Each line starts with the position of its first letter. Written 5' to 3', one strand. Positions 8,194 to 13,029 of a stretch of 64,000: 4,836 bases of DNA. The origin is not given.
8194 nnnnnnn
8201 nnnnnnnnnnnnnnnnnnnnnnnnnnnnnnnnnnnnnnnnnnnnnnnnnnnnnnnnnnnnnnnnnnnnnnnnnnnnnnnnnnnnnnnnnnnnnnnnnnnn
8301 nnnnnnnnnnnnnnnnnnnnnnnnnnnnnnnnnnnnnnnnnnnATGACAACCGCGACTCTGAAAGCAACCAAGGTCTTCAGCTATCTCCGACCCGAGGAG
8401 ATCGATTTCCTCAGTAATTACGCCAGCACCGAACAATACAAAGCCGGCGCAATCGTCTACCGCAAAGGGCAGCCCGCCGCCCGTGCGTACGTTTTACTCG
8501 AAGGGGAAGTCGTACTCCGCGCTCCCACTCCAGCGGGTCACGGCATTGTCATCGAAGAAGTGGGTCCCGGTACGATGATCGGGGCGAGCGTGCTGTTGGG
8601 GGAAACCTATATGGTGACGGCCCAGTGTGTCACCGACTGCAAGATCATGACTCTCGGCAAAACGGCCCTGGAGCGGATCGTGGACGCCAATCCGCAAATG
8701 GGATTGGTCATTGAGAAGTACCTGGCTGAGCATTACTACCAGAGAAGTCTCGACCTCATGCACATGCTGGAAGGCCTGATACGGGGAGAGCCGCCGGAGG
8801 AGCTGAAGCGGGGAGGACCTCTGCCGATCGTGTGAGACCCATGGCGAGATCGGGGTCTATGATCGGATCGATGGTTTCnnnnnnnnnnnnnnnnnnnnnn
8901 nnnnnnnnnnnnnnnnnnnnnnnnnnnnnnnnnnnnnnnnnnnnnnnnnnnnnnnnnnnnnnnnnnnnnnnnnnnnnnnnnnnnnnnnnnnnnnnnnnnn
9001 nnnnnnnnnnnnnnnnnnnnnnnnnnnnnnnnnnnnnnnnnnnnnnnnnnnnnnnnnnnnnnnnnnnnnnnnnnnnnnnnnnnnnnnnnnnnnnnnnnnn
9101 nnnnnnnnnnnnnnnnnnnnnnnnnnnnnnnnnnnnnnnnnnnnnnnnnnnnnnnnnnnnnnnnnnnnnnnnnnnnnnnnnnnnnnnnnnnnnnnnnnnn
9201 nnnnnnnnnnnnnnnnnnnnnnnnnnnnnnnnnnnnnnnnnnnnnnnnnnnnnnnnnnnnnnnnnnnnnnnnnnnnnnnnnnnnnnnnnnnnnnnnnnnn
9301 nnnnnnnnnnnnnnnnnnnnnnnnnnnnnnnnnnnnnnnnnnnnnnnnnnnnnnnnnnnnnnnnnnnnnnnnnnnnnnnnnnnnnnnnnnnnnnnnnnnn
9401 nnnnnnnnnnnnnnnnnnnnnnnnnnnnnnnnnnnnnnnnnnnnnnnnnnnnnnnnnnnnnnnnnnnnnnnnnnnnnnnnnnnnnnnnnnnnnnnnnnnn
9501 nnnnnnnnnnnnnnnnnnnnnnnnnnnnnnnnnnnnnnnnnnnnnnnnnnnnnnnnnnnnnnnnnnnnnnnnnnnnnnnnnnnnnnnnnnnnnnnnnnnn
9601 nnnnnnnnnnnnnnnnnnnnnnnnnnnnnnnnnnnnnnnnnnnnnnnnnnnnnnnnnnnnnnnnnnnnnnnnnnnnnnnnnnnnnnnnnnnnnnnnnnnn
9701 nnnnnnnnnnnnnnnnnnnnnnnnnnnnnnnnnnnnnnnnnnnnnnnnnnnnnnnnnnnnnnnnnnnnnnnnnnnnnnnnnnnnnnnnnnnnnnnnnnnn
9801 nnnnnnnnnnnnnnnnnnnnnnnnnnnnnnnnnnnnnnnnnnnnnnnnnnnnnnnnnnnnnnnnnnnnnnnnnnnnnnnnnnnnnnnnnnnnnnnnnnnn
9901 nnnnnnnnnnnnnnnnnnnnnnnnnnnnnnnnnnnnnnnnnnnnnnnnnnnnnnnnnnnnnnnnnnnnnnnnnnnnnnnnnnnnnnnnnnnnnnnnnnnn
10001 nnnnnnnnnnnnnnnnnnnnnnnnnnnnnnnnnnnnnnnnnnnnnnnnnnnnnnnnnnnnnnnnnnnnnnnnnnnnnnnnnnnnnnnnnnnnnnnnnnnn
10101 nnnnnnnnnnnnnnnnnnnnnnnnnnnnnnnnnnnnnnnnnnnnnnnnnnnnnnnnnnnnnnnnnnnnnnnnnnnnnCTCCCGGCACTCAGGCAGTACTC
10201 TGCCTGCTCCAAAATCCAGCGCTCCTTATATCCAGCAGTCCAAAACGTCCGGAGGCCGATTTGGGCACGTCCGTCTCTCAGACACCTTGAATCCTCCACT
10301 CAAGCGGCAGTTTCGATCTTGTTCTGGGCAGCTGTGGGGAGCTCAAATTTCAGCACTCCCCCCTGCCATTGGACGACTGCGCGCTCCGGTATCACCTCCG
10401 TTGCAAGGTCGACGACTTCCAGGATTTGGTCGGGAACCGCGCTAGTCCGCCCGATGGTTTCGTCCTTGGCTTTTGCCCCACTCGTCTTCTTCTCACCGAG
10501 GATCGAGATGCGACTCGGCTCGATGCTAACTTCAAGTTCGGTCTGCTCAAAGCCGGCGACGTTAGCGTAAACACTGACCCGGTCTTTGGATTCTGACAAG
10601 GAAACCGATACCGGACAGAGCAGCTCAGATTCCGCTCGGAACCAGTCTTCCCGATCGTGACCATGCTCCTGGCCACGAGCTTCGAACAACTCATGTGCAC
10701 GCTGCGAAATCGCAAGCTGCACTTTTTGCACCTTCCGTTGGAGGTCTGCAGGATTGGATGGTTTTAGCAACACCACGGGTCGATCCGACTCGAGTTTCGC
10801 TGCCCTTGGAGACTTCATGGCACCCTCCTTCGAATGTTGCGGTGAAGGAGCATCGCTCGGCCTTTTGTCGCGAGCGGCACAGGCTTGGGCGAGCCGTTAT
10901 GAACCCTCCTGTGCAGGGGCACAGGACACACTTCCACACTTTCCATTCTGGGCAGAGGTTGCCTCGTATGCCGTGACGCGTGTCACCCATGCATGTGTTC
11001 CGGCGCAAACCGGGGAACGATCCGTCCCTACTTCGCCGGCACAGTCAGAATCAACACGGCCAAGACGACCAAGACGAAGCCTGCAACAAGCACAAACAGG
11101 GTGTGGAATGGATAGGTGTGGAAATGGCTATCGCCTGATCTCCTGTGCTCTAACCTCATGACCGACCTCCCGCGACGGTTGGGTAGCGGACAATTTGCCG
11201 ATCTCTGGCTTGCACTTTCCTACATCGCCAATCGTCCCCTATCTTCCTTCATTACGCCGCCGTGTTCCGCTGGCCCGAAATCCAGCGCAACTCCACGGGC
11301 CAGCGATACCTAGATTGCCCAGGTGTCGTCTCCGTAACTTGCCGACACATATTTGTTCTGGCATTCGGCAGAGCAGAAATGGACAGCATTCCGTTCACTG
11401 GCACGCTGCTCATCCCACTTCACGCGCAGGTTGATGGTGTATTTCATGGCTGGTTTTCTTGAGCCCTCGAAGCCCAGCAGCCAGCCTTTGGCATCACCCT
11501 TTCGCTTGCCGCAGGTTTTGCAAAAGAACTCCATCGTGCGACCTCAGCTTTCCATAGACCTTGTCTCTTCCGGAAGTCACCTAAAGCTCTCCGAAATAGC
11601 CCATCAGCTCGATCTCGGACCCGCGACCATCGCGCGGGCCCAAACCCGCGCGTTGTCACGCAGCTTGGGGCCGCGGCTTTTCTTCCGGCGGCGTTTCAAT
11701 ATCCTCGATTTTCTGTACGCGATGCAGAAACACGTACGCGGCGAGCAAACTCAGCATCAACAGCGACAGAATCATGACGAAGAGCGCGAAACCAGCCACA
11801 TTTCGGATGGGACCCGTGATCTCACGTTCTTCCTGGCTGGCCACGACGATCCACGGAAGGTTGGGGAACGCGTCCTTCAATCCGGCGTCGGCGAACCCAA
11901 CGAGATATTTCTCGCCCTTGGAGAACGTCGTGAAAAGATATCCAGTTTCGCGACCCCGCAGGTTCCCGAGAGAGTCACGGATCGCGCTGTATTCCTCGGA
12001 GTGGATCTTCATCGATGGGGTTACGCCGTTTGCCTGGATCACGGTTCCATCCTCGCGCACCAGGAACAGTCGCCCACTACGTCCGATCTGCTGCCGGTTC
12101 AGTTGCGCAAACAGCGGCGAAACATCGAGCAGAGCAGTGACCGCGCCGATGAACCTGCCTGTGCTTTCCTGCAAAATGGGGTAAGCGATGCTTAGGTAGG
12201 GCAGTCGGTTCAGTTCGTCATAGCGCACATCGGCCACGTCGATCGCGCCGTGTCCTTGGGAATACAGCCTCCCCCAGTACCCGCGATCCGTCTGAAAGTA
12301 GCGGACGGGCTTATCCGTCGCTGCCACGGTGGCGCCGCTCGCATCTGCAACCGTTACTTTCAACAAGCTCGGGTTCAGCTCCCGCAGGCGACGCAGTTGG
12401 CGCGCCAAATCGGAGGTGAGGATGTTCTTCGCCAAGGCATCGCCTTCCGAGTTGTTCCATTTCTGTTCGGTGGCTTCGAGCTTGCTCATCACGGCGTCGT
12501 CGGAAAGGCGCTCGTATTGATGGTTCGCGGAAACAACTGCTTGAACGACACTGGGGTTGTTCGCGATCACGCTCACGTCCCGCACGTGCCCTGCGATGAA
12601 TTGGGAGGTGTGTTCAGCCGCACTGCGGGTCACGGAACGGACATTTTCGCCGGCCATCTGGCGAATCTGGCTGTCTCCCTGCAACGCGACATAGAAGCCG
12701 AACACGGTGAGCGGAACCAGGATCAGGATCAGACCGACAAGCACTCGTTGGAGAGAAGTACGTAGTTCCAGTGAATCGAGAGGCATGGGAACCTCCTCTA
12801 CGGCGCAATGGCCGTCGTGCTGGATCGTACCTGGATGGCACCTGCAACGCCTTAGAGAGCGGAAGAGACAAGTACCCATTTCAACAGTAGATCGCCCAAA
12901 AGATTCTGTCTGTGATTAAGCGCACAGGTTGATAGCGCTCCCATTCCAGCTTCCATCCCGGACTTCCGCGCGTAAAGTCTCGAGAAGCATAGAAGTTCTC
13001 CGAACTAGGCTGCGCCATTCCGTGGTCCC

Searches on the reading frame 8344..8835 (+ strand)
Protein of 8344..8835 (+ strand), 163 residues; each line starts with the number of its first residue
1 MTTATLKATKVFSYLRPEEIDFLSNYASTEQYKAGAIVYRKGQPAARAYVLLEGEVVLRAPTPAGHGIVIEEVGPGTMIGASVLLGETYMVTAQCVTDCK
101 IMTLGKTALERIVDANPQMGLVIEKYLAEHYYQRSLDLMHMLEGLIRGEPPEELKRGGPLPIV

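Call 91: search_protein_families(library=pfam, proteins=[window:8344-8835:+], max_evalue=0.00001)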
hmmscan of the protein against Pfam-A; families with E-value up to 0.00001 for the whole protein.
window:8344-8835:+ (163 aa): 1 family
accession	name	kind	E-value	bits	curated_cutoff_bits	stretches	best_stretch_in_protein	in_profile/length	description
PF00027.35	cNMP_binding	-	6.1e-16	58.6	27.5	1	30-115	2-88/89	Cyclic nucleotide-binding domain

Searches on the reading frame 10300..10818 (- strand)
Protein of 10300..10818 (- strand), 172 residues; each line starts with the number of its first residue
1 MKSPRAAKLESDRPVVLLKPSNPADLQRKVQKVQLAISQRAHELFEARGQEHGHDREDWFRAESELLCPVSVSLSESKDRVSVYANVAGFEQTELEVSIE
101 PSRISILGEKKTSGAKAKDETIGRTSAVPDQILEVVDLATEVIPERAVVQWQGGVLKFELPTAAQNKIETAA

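Call 91: search_protein_families(library=pfam, proteins=[window:10300-10818:-], max_evalue=0.00001)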
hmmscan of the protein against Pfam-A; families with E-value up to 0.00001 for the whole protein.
window:10300-10818:- (172 aa): 1 family
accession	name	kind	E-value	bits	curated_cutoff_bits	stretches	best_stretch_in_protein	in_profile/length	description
PF11154.13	DUF2934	-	6.6e-11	42.1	22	1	37-66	6-35/37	Protein of unknown function (DUF2934)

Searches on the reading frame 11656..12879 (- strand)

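Call 91: search_protein_families(library=pfam, proteins=[window:11656-12879:-], max_evalue=0.00001)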
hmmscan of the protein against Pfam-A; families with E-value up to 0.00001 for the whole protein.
window:11656-12879:- (407 aa): 1 family
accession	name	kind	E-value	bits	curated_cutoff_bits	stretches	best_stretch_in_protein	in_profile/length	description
PF02743.24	dCache_1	-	4.4e-21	75.9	45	1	72-347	3-239/240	Cache domain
